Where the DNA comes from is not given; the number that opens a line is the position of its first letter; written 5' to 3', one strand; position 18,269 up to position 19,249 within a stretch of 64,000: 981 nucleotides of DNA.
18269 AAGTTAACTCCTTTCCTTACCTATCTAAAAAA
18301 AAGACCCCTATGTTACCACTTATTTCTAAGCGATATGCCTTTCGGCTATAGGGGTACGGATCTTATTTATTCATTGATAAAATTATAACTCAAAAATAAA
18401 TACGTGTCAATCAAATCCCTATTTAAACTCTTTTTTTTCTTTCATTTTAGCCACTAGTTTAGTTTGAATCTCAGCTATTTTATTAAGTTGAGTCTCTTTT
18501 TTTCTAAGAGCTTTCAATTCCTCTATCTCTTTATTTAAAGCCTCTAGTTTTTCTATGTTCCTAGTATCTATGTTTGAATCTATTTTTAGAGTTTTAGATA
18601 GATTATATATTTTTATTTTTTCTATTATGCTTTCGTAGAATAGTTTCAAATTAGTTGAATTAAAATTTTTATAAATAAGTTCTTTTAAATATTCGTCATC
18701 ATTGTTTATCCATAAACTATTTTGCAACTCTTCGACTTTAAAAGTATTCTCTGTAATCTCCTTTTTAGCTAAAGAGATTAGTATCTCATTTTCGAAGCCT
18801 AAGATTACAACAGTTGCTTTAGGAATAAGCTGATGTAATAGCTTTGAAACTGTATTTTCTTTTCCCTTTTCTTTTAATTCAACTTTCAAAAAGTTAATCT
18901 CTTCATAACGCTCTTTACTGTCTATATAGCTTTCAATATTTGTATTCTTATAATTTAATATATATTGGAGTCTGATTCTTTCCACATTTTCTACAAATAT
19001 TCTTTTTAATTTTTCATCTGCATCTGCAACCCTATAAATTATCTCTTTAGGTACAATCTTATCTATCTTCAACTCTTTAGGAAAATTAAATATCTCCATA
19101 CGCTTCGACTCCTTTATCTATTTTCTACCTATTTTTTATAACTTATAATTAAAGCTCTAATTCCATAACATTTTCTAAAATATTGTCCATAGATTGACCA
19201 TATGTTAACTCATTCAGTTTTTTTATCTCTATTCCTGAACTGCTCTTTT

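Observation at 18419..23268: Three-gene operon: PLD-SNF2 helicase (1071 aa), small ABC-like ATPase (296 aa) and an unknown 226-aa protein; candidate uncharacterised defence system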

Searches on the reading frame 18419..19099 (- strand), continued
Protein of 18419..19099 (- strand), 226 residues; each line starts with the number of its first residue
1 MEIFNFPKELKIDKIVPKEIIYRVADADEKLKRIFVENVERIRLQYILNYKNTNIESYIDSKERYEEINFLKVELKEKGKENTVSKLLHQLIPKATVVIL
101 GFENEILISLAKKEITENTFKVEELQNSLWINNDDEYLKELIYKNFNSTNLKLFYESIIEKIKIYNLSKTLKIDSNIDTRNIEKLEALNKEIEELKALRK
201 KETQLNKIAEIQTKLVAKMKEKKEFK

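Call 97: get_annotated_region(hit=H75, flank=9000)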
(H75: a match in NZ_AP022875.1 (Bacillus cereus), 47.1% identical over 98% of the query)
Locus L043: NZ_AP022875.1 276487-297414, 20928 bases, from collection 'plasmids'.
description: Bacillus cereus strain MRY14-0057 plasmid pMRY14-0057_1, complete sequence
organism: Bacillus cereus (NCBI taxid 1396)
taxonomy: Bacteria; Bacillota; Bacilli; Bacillales; Bacillaceae; Bacillus; Bacillus cereus
host: -; source: -; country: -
typing (MOB-suite, as given by PLSDB): non-mobilizable; replicon rep_cluster_125; mating-pair formation MPF_T
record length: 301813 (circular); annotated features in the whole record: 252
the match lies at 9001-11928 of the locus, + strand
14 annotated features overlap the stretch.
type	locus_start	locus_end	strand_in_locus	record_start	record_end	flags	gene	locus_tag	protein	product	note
CDS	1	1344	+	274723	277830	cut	drmA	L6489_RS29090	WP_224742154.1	DISARM system helicase DrmA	-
CDS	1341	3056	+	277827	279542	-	-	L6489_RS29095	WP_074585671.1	DUF1998 domain-containing protein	-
CDS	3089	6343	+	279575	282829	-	-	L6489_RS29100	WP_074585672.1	helicase-related protein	-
CDS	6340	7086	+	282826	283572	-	-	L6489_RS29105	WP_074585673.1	DUF4391 domain-containing protein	-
CDS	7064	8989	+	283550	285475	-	-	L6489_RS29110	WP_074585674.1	site-specific DNA-methyltransferase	GO:0006306 - DNA methylation [Evidence IEA]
CDS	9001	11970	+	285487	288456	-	-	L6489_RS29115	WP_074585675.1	DEAD/DEAH box helicase family protein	-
CDS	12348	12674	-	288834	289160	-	-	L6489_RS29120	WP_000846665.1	helix-turn-helix transcriptional regulator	-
CDS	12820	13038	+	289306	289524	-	-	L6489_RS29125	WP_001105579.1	helix-turn-helix transcriptional regulator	-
CDS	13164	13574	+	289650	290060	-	-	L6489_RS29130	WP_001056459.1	hypothetical protein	-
CDS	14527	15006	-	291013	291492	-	-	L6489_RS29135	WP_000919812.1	CPBP family intramembrane glutamic endopeptidase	GO:0071586 - CAAX-box protein processing [Evidence IEA]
CDS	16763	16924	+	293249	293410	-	-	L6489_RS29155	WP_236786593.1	hypothetical protein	-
CDS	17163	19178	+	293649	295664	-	-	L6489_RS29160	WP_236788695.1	hypothetical protein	-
CDS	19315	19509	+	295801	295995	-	-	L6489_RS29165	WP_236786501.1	hypothetical protein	-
CDS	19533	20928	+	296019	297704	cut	-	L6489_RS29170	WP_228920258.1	tyrosine-type recombinase/integrase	GO:0015074 - DNA integration [Evidence IEA]; GO:0006310 - DNA recombination [Evidence IEA]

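Call 98: get_annotated_region(hit=H93, flank=9000)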
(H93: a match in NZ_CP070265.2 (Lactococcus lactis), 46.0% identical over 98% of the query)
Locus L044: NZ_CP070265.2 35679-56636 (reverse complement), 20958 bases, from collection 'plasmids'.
description: Lactococcus lactis subsp. lactis strain UL021 plasmid pUL021B, complete sequence
organism: Lactococcus lactis (NCBI taxid 1360)
taxonomy: Bacteria; Bacillota; Bacilli; Lactobacillales; Streptococcaceae; Lactococcus; Lactococcus lactis
host: -; source: Whole organism,Dairy; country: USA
typing (MOB-suite, as given by PLSDB): conjugative; replicon rep_cluster_633; relaxase MOB_Unknown; mating-pair formation MPF_T
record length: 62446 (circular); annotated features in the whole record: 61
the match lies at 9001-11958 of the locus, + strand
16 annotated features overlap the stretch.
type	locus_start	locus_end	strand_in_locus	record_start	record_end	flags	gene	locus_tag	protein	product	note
CDS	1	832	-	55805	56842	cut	-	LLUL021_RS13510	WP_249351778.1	hypothetical protein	-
CDS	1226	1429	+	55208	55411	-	-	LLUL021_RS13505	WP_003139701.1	helix-turn-helix transcriptional regulator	-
CDS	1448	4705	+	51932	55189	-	-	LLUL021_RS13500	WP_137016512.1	helicase-related protein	-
CDS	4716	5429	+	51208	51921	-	-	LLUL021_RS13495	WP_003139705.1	DUF4391 domain-containing protein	-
CDS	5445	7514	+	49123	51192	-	-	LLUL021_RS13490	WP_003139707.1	site-specific DNA-methyltransferase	-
CDS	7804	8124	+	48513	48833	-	-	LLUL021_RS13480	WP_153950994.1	hypothetical protein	-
CDS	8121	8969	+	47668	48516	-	-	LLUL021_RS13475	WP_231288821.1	DNA methyltransferase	-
CDS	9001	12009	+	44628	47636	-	-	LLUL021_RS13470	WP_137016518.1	DEAD/DEAH box helicase family protein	-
CDS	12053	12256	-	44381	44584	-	-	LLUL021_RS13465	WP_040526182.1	helix-turn-helix domain-containing protein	-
CDS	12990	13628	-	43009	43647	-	-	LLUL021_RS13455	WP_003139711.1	hypothetical protein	-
CDS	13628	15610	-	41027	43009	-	-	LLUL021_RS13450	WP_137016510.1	ATP-binding domain-containing protein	-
CDS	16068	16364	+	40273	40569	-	-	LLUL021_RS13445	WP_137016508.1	BRCT domain-containing protein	-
CDS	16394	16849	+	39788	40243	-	-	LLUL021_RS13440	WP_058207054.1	hypothetical protein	-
CDS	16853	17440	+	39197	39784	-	-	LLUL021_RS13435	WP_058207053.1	recombinase family protein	GO:0006310 - DNA recombination [Evidence IEA]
CDS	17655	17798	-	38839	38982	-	pepG1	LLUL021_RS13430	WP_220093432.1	type I toxin-antitoxin system toxin PepG1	-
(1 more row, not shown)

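Call 99: get_annotated_region(hit=H61, flank=9000)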
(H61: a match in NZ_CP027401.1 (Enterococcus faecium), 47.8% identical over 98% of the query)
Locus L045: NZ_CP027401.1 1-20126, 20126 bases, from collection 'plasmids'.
description: Enterococcus faecium strain FDAARGOS_323 plasmid unnamed, complete sequence
organism: Enterococcus faecium (NCBI taxid 1352)
taxonomy: Bacteria; Bacillota; Bacilli; Lactobacillales; Enterococcaceae; Enterococcus; Enterococcus faecium
host: -; source: Homo sapiens,blood; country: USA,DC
typing (MOB-suite, as given by PLSDB): conjugative; replicon rep_cluster_893; relaxase MOBP,MOBT; mating-pair formation MPF_T
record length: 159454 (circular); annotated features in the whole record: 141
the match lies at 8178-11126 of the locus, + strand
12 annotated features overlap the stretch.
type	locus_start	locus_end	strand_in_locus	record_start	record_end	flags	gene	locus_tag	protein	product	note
CDS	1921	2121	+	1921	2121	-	-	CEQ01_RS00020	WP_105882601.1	helix-turn-helix transcriptional regulator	-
CDS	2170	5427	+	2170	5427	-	-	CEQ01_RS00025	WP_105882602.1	helicase-related protein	-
CDS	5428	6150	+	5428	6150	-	-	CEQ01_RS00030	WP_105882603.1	DUF4391 domain-containing protein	-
CDS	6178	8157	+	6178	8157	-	-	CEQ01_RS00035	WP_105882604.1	site-specific DNA-methyltransferase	GO:0006306 - DNA methylation [Evidence IEA]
CDS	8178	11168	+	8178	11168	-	-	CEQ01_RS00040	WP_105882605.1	DEAD/DEAH box helicase family protein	-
CDS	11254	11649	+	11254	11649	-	-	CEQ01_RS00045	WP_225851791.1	hypothetical protein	-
CDS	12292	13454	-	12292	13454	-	-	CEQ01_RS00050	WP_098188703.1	IS3 family transposase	-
CDS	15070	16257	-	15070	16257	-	-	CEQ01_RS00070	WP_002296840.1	IS256-like element IS16 family transposase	GO:0006313 - DNA transposition [Evidence IEA]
CDS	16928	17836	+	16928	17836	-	-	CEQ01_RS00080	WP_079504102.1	IS982-like element ISEfm1 family transposase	GO:0006313 - DNA transposition [Evidence IEA]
CDS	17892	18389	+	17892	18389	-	-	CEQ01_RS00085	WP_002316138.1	GNAT family N-acetyltransferase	-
CDS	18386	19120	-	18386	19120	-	-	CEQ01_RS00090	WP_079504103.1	PHP domain-containing protein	-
CDS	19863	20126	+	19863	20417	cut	-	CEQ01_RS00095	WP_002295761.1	tyrosine-type recombinase/integrase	GO:0015074 - DNA integration [Evidence IEA]; GO:0006310 - DNA recombination [Evidence IEA]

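Call 103: get_annotated_region(hit=H50, flank=10000)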
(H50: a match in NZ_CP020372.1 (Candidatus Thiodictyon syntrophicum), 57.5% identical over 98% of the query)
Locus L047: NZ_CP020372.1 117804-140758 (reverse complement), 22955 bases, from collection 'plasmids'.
description: Candidatus Thiodictyon syntrophicum strain Cad16T plasmid pTs485, complete sequence
organism: Candidatus Thiodictyon syntrophicum (NCBI taxid 1166950)
taxonomy: Bacteria; Pseudomonadota; Gammaproteobacteria; Chromatiales; Chromatiaceae; Thiodictyon; Candidatus Thiodictyon syntrophicum
host: -; source: meromictic lake; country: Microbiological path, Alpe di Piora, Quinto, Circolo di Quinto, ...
typing (MOB-suite, as given by PLSDB): non-mobilizable
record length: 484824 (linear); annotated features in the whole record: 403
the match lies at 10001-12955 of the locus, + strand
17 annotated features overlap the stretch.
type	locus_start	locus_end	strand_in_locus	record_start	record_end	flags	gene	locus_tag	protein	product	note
CDS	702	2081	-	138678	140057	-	ppsR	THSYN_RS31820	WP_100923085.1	transcriptional regulator PpsR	GO:0010109 - regulation of photosynthesis [Evidence IEA]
CDS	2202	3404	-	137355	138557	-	-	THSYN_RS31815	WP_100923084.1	geranylgeranyl diphosphate reductase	GO:0030494 - bacteriochlorophyll biosynthetic process [Evidence IEA]; GO:0015995 - chlorophyll biosynthetic process ...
CDS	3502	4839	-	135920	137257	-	-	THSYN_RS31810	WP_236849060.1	BCD family MFS transporter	-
CDS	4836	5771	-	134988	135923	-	chlG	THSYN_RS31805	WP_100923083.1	chlorophyll synthase ChlG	-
CDS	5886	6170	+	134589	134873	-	-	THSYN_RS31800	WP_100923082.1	DUF1778 domain-containing protein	-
CDS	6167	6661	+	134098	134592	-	-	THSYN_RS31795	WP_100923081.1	GNAT family N-acetyltransferase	-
CDS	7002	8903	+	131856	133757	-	-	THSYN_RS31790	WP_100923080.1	site-specific DNA-methyltransferase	GO:0006306 - DNA methylation [Evidence IEA]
CDS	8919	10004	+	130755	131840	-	-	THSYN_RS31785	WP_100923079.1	virulence RhuM family protein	-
CDS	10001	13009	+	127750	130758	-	-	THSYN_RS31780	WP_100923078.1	DEAD/DEAH box helicase family protein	-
CDS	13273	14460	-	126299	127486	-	-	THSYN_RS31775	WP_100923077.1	DUF3322 domain-containing protein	-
CDS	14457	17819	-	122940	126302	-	-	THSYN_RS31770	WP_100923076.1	ATP-binding protein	-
CDS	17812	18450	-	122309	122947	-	-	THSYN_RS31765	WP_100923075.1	DUF4194 domain-containing protein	-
CDS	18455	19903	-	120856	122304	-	-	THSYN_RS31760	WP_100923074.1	DUF3375 domain-containing protein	-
CDS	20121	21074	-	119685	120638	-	-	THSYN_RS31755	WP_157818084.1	hypothetical protein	-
CDS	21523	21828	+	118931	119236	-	-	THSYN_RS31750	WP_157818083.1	hypothetical protein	-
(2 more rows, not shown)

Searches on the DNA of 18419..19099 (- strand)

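Call 92: search_dna_similar(query=L037:3234-7256:+, collection=ecoli_genomes, mode=near, max_rows=8)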
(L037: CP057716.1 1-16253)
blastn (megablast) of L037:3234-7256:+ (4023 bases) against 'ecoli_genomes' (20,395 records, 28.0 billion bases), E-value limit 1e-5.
Records with a match: 10; places in all: 10; records where one place covers at least 80% of the query: 10.
Genomes with a match: 10 of 5426; with a place that covers at least 80% of the query: 10. Places per genome that has any: lowest 1, median 1, highest 1. On chromosomes: 1 places; on plasmids: 9.
Best place of each record, by identity: 95-99% 10.
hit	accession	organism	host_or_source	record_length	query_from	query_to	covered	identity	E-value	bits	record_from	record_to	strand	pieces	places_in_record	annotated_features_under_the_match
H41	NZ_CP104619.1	Escherichia coli strain AHM9C68I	chicken feces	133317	1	4023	100%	99.0%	0e+0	7203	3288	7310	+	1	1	helicase-related protein | DUF4391 domain-containing protein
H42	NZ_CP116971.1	Escherichia coli strain CUVM3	Sus scrofa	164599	1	4023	100%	98.8%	0e+0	7158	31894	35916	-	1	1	helicase-related protein | DUF4391 domain-containing protein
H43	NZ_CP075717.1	Escherichia coli strain CPww7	Sus scrofa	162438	1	4023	100%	98.8%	0e+0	7158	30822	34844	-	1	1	helicase-related protein | DUF4391 domain-containing protein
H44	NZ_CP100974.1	Escherichia coli strain ET300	Hoplobatrachus rugulosus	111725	1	4023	100%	98.6%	0e+0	7114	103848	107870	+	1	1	helicase-related protein | DUF4391 domain-containing protein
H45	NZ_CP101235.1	Escherichia coli strain EC21Z-137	Homo sapiens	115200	1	4023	100%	98.5%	0e+0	7092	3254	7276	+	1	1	helicase-related protein | DUF4391 domain-containing protein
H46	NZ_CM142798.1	Escherichia coli strain GPEC996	chicken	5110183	1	4023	100%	98.4%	0e+0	7081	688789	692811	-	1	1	helicase-related protein | DUF4391 domain-containing protein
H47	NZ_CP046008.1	Escherichia coli strain 1919D62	swine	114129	1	4023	100%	98.4%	0e+0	7064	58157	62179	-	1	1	helicase-related protein | DUF4391 domain-containing protein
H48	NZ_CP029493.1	Escherichia coli strain HS30-1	Homo sapiens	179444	1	4023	100%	97.6%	0e+0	6903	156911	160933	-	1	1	helicase-related protein | DUF4391 domain-containing protein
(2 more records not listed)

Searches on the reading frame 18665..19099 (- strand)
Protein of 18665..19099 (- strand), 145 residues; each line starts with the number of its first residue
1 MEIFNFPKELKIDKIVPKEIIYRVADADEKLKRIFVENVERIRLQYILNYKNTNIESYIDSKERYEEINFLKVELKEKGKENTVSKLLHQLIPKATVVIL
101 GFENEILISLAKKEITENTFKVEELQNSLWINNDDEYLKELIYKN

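Call 93: predict_structure(alignment_id=A6)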
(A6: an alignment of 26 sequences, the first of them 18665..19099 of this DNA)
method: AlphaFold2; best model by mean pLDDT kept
length: 145 residues; sequences in the alignment: 26
mean_pLDDT: 87.5   pTM: 0.83
mean pLDDT of the five models: 87.5, 87.3, 86.8, 86.6, 80.7
residues with pLDDT >= 90: 69; 70-90: 69; 50-70: 7; < 50: 0
segments of 3 or more residues with pLDDT < 50: none
pLDDT, mean of each block of 10 residues (from residue 1): 81 90 81 93 92 83 83 95 92 89 95 76 91 87 81
secondary structure, 60 per line:
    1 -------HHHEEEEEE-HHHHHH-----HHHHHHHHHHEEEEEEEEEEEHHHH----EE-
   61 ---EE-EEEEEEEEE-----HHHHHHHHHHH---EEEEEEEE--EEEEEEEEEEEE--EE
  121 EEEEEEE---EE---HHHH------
elements in order: E11-16 H18-23 H29-38 E39-49 H50-53 E67-75 H81-91 E95-102 E105-116 E119-127 H136-139
